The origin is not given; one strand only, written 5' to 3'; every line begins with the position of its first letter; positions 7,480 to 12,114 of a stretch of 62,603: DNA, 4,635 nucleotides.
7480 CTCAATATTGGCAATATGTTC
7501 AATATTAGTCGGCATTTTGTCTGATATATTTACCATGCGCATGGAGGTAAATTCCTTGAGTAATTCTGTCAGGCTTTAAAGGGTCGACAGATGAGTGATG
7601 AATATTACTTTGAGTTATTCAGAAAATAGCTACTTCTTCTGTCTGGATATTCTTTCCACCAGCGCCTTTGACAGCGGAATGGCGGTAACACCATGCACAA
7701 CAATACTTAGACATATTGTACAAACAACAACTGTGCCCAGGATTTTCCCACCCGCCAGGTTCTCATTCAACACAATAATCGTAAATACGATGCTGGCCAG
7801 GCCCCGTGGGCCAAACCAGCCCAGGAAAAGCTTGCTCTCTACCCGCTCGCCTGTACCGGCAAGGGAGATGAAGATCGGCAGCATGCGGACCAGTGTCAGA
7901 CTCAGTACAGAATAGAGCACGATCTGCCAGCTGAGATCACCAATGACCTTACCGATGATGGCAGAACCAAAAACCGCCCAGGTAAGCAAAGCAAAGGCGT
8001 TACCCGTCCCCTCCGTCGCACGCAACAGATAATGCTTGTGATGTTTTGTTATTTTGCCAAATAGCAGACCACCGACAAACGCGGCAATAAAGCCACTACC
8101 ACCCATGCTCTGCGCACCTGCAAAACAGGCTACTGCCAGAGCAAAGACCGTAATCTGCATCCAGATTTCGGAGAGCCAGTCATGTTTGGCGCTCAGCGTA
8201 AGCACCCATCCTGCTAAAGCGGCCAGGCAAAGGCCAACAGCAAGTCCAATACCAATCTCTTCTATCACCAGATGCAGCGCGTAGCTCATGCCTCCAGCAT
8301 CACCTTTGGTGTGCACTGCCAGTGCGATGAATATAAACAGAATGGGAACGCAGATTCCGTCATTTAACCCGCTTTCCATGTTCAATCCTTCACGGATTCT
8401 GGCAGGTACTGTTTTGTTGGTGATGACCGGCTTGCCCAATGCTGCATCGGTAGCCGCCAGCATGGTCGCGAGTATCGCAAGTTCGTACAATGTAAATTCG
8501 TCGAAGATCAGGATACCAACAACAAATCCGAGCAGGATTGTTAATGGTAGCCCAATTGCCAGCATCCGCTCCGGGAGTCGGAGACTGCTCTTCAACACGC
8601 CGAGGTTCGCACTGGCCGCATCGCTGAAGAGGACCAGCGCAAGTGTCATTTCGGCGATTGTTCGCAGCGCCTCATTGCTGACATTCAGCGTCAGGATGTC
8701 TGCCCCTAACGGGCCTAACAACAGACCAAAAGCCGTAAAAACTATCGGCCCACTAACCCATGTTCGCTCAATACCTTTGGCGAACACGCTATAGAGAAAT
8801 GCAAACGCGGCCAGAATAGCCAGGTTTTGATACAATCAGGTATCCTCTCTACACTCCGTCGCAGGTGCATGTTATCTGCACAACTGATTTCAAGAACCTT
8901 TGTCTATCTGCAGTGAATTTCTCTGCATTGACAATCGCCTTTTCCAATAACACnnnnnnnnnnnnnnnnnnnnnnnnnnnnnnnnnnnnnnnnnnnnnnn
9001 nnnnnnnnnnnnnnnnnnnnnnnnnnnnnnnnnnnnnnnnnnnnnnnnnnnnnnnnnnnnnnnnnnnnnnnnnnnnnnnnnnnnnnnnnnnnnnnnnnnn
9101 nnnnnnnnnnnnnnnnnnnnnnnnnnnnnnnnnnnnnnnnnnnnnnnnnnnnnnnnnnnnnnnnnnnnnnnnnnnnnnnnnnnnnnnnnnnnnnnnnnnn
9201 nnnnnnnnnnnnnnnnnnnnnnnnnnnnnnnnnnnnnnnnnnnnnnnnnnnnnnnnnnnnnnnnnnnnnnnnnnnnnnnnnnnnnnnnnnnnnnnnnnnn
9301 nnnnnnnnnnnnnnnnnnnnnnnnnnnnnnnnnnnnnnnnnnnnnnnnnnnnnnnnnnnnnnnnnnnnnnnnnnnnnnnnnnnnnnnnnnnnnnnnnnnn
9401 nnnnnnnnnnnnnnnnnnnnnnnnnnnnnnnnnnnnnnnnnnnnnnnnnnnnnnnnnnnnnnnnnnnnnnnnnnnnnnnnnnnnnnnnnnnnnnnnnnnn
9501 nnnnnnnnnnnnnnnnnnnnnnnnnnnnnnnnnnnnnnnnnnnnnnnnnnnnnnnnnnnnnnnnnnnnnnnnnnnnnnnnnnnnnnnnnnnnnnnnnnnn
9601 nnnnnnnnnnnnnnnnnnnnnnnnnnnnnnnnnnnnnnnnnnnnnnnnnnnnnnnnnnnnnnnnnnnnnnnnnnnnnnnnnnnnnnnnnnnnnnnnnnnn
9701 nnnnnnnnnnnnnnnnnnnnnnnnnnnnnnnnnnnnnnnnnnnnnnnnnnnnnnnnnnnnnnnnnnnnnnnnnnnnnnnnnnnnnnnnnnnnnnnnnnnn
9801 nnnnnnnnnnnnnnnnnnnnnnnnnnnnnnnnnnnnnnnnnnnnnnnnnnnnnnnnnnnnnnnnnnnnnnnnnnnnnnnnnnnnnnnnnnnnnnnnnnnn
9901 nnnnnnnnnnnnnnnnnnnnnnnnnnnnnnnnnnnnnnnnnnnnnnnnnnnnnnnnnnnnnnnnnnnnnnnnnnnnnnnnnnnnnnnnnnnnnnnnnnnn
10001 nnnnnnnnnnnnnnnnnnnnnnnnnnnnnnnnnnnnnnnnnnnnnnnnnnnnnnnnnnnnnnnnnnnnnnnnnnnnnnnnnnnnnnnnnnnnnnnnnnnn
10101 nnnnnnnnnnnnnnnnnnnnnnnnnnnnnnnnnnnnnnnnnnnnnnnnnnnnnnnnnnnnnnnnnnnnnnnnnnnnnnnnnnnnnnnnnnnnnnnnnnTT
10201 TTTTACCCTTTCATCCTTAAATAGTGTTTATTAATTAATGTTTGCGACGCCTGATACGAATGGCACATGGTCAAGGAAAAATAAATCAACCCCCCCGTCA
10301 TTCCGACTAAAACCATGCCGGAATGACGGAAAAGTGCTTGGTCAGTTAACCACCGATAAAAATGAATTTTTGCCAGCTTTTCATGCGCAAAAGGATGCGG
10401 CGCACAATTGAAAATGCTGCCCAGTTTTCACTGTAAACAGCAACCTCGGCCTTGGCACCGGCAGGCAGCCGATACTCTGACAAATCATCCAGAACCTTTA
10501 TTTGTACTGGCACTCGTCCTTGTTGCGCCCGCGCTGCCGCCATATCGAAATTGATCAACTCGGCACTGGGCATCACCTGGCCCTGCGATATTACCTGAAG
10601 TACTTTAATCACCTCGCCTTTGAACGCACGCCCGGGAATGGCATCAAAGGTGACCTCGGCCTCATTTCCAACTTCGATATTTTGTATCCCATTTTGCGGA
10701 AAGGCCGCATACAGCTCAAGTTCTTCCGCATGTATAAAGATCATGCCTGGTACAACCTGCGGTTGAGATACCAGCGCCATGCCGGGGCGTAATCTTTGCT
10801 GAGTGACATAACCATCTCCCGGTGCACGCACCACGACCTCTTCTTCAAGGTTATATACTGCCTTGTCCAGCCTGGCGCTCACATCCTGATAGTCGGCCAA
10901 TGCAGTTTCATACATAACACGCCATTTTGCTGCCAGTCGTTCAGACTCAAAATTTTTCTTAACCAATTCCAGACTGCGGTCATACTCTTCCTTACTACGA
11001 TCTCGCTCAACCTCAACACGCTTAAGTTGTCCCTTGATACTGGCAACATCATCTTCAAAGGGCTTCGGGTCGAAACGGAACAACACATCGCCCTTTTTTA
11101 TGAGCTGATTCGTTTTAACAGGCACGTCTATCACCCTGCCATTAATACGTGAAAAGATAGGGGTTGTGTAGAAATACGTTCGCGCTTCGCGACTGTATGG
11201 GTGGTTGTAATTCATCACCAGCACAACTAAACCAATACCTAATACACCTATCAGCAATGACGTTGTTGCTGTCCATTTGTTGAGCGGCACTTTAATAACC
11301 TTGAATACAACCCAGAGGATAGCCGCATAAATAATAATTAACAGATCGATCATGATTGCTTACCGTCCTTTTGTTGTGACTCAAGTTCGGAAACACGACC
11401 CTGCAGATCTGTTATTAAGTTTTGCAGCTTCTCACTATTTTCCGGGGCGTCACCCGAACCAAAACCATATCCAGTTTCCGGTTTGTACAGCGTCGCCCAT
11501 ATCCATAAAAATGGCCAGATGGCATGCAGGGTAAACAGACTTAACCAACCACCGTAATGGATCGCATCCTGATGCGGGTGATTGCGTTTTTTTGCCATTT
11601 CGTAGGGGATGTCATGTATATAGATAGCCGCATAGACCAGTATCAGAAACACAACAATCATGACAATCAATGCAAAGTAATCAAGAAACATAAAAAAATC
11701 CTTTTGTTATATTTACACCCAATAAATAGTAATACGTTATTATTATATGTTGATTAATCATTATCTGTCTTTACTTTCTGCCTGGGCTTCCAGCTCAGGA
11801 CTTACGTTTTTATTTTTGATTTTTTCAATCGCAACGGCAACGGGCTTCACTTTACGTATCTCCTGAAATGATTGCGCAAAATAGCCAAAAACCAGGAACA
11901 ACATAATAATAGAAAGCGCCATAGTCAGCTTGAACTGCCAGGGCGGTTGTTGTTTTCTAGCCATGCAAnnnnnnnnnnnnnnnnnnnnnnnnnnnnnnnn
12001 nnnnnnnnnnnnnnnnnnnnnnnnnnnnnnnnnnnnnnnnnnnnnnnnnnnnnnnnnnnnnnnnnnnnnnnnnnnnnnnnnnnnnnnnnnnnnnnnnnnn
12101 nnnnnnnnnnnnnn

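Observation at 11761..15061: pceABC-like respiratory reductive dehalogenase module in a nap/sat gammaproteobacterial chromosome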

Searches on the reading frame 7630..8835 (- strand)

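Call 17: search_protein_families(library=pfam, proteins=[window:7630-8835:-], max_evalue=0.00001)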
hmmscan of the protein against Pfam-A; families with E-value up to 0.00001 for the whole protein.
window:7630-8835:- (401 aa): 1 family
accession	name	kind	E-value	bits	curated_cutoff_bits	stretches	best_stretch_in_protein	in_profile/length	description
PF00999.27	Na_H_Exchanger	-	2.1e-32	112.9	26.2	1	14-389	6-373/375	Sodium/hydrogen exchanger, transmembrane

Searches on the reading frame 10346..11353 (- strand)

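Call 3: search_protein_families(library=pfam, proteins=[window:10346-11353:-], max_evalue=0.1)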
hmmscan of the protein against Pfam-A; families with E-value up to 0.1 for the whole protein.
window:10346-11353:- (335 aa): 3 families
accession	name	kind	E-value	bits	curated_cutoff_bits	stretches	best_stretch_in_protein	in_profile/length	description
PF16576.10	HlyD_D23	-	1.6e-11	44.3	30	1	66-256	22-189/214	Barrel-sandwich domain of CusB or HlyD membrane-fusion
PF13533.13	Biotin_lipoyl_2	-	4.3e-07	30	29.8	1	65-95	2-32/32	Biotin-lipoyl like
PF13437.12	HlyD_3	-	2.4e-05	25.5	22.2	1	174-258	1-84/106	HlyD family secretion protein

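Call 4: search_protein_families(library=ncbifam, proteins=[window:10346-11353:-], max_evalue=0.1)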
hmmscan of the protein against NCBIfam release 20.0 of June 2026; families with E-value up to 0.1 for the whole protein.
window:10346-11353:- (335 aa): 17 families
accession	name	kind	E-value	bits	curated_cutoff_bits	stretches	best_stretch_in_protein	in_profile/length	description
TIGR01730.1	RND_mfp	subfamily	2e-25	89.4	94.9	1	65-256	28-215/322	efflux RND transporter periplasmic adaptor subunit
NF007785.0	PRK10476.1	equivalog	2.2e-25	89.3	376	2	28-119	14-104/347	multidrug transporter subunit MdtN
TIGR00999.1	8a0102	subfamily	2.3e-21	76.2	319.3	1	83-253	2-169/271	CzcB/NccB family metal efflux transporter periplasmic adaptor subunit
TIGR00998.1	8a0101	subfamily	1.9e-19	69.8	390.8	2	148-305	178-333/334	EmrA/EmrK family multidrug efflux transporter periplasmic adaptor subunit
NF007850.1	PRK10559.1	equivalog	1.3e-17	63.9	400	1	36-323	11-298/303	p-hydroxybenzoic acid efflux pump subunit AaeA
NF045904.1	RND-peri-MexE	equivalog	4e-15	55.6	714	1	66-191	66-190/390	multidrug efflux RND transporter periplasmic adaptor subunit MexE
TIGR01843.1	type_I_hlyD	subfamily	5.4e-10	38.8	208.65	2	71-172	51-151/422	HlyD family type I secretion periplasmic adaptor subunit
NF007132.1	PRK09578.1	equivalog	4e-08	32.4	512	1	66-202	68-202/396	MexX/AxyX family multidrug efflux RND transporter periplasmic adaptor subunit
NF008589.1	PRK11556.1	equivalog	2.3e-07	30.1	391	1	63-191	84-211/392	MdtA/MuxA family multidrug efflux RND transporter periplasmic adaptor subunit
NF011715.0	PRK15136.1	equivalog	1.9e-06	26.7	563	1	158-249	202-290/390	multidrug efflux MFS transporter periplasmic adaptor subunit EmrA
TIGR03794.1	NHLM_micro_HlyD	equivalog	5.1e-06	25.6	156.2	2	64-134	59-129/421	NHLP bacteriocin system secretion protein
NF000272.2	OqxA_adapt_sub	exception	1.7e-05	24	835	1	68-186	72-189/391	multidrug efflux RND transporter periplasmic adaptor subunit OqxA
TIGR02971.1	heterocyst_DevB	subfamily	3.5e-05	23.4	129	1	110-261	137-288/327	ABC exporter membrane fusion protein, DevB family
NF007362.0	PRK09859.1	equivalog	4.5e-05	22.7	738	1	66-174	64-172/385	multidrug transporter subunit MdtE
NF033138.2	RND-peri-MexC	equivalog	5e-05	22.6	625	1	68-200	68-198/375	MexC family multidrug efflux RND transporter periplasmic adaptor subunit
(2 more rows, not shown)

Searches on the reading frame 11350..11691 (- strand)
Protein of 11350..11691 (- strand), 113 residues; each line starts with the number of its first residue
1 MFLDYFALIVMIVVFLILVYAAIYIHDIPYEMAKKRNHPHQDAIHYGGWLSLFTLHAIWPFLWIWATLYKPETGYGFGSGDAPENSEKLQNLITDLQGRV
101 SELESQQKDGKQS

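Call 3: search_protein_families(library=pfam, proteins=[window:11350-11691:-], max_evalue=0.1)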
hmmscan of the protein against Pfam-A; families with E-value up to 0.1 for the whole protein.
window:11350-11691:- (113 aa): 3 families
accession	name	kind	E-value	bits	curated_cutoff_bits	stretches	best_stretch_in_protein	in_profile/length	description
PF11742.13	DUF3302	-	8e-36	122.5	32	1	3-78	1-76/77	Protein of unknown function (DUF3302)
PF12725.13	DUF3810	-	0.00055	19.8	28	1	9-108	28-124/311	Protein of unknown function (DUF3810)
PF13567.11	DUF4131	-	0.067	13.3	31.6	1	7-111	6-84/165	Domain of unknown function (DUF4131)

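Call 4: search_protein_families(library=ncbifam, proteins=[window:11350-11691:-], max_evalue=0.1)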
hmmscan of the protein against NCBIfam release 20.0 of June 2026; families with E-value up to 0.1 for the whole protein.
window:11350-11691:- (113 aa): 0 families

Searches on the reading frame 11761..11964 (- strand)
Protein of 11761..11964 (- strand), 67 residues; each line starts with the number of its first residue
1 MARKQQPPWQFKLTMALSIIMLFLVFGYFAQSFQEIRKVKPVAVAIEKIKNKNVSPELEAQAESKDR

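Call 3: search_protein_families(library=pfam, proteins=[window:11761-11964:-], max_evalue=0.1)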
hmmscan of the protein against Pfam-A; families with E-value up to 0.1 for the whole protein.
window:11761-11964:- (67 aa): 1 family
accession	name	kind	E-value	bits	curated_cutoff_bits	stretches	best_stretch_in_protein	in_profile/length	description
PF04159.19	NB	-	0.063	13.7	27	1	13-56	23-67/100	NB glycoprotein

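Call 4: search_protein_families(library=ncbifam, proteins=[window:11761-11964:-], max_evalue=0.1)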
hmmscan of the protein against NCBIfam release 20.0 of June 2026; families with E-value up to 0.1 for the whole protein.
window:11761-11964:- (67 aa): 0 families

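Call 43: find_homologous_proteins(query=window:11761-11964:-, max_evalue=0.001)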
Query window:11761-11964:- (67 aa): 30 proteins with E <= 0.001 among 30 candidates.
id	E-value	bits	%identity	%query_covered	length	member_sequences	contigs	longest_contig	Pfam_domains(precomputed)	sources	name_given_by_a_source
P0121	8.7e-33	128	93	100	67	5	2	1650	-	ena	-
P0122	3.9e-23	97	76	99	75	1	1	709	-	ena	-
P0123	6.5e-23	97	79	87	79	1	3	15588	-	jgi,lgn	jgi:hypothetical protein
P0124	2.1e-22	95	74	99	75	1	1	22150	-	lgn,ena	-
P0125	3.0e-22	95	77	97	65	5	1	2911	-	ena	-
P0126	4.5e-22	94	83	87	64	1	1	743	-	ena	-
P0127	5.1e-22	94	74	99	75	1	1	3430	-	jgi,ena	-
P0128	2.1e-21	92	81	85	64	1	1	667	-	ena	-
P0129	5.2e-21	91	79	84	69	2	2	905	-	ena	-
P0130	1.2e-20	90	82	82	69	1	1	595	-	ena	-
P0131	1.4e-20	89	82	82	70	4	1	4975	-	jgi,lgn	jgi:hypothetical protein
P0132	1.5e-20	89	78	85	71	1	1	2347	-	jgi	jgi:hypothetical protein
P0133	3.0e-20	88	81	81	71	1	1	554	-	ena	-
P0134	7.1e-20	87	73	88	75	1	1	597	-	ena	-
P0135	1.0e-19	87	77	84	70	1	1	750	-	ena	-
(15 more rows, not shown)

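Call 66: search_protein_families(library=ncbifam, proteins=[window:11761-11964:-], max_evalue=0.01)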
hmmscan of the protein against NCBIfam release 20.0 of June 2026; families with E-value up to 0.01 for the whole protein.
window:11761-11964:- (67 aa): 0 families

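Call 86: search_protein_representatives(alignment_id=A6)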
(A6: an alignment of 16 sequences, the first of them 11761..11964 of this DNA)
Query: 16 sequences, 71 profile positions. Proteins with E-value up to 0.001 (for the whole library): 53; up to 1e-10: 27; up to 1e-30: 0. The best 53 are listed.
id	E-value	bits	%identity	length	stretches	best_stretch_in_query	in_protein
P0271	5.4e-30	119.0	-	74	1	1-68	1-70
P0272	3.2e-26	106.9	-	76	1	1-62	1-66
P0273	8.7e-26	105.5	-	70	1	4-53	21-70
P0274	5.2e-24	99.9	-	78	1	1-58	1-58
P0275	3.5e-23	97.2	-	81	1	1-61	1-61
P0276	7.3e-23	96.2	-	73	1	1-59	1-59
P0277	5.3e-22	93.4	-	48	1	1-45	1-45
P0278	1.3e-20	89.0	-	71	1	3-53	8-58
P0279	5.9e-20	86.9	-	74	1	1-59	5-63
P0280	1.3e-19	85.7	-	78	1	1-63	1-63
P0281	1.9e-19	85.2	-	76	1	1-61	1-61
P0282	2.3e-19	85.0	-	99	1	1-52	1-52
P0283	2.3e-19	84.9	-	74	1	3-58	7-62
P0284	1.2e-18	82.7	-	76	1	1-59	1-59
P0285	1.8e-18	82.1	-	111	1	2-55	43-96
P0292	2.4e-13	65.7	-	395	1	2-60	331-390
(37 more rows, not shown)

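Call 89: find_encoding_contigs(protein=P0292, flank=6000, max_places=2)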
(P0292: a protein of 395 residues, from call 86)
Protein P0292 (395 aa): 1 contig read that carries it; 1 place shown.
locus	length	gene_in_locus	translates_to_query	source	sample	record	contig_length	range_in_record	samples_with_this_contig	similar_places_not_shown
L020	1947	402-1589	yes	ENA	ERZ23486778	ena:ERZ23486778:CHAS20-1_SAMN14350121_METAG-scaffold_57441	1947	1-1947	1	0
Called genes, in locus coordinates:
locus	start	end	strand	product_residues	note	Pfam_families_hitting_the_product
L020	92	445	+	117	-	-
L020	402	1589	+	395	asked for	PF04205:FMN_bind, PF12801:Fer4_5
